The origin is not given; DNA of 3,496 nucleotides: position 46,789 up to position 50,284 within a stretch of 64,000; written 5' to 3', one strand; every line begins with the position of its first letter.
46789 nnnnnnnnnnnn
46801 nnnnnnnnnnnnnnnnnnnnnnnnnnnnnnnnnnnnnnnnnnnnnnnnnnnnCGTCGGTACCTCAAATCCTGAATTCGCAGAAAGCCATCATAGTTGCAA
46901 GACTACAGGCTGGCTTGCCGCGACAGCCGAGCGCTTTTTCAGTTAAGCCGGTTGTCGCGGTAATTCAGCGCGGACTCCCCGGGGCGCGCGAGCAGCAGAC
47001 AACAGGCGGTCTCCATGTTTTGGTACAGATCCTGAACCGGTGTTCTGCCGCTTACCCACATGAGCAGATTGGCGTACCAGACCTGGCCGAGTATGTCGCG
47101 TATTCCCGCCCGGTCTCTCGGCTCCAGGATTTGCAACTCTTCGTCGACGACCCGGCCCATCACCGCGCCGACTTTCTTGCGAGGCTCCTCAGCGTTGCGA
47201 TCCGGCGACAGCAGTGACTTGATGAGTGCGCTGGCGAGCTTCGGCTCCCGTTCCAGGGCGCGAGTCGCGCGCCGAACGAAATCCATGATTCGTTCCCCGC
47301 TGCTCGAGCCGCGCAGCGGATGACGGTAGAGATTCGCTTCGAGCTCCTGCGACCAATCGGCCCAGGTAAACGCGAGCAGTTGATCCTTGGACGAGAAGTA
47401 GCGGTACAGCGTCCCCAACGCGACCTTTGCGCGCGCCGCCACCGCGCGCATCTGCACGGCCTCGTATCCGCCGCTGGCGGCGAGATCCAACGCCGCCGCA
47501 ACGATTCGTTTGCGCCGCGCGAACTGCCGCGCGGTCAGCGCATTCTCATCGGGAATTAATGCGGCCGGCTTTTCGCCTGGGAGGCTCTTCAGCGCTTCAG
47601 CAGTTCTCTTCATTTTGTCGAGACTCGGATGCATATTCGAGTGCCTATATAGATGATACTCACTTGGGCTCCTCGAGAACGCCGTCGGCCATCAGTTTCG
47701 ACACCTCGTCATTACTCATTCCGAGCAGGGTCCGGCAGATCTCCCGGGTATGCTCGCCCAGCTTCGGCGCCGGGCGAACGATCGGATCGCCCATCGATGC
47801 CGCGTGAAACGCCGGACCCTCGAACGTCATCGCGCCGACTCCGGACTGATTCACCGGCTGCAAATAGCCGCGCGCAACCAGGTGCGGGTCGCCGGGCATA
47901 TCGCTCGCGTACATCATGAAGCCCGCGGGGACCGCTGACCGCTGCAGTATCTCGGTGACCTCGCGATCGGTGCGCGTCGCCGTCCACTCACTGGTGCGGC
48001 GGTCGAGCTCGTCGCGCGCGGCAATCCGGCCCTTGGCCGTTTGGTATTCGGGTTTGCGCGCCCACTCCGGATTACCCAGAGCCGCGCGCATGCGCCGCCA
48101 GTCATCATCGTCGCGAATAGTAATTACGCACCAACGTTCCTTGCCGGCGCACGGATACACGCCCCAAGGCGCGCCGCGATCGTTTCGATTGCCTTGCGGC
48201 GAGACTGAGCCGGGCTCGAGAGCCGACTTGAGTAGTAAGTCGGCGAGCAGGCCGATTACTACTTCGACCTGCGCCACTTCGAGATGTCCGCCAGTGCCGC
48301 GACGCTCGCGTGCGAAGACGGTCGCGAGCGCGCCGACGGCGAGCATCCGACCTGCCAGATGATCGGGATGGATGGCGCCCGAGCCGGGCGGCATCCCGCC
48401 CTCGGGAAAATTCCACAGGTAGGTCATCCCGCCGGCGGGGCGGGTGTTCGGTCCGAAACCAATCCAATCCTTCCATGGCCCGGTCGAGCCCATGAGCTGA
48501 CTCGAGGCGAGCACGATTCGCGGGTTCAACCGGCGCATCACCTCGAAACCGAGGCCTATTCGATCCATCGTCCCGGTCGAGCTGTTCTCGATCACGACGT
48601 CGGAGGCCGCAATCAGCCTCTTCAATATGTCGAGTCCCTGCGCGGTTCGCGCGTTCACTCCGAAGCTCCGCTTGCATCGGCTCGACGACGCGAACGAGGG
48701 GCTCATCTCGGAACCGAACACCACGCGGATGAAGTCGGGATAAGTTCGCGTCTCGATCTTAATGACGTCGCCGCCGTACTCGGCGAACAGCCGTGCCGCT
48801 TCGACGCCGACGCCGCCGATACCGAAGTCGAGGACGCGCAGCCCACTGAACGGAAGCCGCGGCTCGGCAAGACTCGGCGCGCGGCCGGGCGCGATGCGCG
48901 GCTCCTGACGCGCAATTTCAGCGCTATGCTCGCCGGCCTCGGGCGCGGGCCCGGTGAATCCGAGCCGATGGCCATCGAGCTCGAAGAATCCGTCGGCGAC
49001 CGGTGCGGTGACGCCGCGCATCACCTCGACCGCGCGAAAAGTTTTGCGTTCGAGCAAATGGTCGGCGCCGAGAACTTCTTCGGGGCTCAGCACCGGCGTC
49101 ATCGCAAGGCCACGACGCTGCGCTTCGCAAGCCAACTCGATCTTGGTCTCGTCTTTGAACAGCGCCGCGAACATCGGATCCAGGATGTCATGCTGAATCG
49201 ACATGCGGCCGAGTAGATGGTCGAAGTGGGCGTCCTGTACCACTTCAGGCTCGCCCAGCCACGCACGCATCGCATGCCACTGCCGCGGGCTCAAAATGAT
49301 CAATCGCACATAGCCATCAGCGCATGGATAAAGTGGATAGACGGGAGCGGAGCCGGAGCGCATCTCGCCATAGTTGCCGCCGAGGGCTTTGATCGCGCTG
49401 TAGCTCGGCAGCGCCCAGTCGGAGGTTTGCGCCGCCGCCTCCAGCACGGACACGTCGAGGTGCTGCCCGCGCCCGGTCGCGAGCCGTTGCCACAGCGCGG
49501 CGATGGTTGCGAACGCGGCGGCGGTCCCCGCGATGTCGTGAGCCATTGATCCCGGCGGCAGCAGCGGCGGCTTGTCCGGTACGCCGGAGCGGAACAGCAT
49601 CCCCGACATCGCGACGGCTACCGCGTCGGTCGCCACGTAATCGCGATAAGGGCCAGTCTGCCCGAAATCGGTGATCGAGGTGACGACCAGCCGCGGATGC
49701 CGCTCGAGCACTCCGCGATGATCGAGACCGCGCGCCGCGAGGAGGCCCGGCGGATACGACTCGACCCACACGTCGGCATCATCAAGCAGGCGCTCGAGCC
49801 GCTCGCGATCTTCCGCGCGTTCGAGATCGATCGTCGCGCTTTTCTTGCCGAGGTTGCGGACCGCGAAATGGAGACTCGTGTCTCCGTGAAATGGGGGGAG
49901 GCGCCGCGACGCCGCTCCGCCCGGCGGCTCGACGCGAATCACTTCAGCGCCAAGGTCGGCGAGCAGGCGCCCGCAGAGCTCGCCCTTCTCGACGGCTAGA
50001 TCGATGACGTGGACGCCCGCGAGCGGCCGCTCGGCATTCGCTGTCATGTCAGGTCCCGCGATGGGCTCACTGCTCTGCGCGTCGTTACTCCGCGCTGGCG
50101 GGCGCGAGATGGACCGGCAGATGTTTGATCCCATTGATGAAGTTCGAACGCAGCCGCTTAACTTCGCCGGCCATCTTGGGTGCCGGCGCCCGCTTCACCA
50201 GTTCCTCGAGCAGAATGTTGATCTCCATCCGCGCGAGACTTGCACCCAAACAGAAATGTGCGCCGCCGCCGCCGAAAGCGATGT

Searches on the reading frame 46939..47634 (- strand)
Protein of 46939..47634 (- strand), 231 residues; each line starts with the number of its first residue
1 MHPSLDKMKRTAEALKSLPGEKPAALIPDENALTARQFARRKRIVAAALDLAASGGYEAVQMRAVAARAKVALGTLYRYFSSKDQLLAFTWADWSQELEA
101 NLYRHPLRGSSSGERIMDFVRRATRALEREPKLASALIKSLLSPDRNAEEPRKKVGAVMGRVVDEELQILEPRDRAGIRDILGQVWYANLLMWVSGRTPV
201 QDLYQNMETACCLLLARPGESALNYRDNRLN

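Call 74: search_protein_families(library=pfam, proteins=[window:46939-47634:-], max_evalue=0.001)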
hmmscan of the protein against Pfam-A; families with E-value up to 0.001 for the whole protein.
window:46939-47634:- (231 aa): 2 families
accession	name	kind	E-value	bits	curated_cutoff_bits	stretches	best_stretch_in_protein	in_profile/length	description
PF17925.6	TetR_C_20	-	1.6e-19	70.5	26.5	1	109-214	1-107/107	Tetracyclin repressor-like, C-terminal domain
PF00440.29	TetR_N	-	7.7e-16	58.1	24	1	44-87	1-44/47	Bacterial regulatory proteins, tetR family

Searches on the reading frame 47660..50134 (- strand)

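Call 74: search_protein_families(library=pfam, proteins=[window:47660-50134:-], max_evalue=0.001)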
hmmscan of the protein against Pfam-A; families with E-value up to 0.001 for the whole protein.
window:47660-50134:- (824 aa): 1 family
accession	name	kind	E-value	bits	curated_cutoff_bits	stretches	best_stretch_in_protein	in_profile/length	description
PF02515.22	CoA_transf_3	-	4.6e-163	543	23.3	2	38-404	1-366/366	CoA-transferase family III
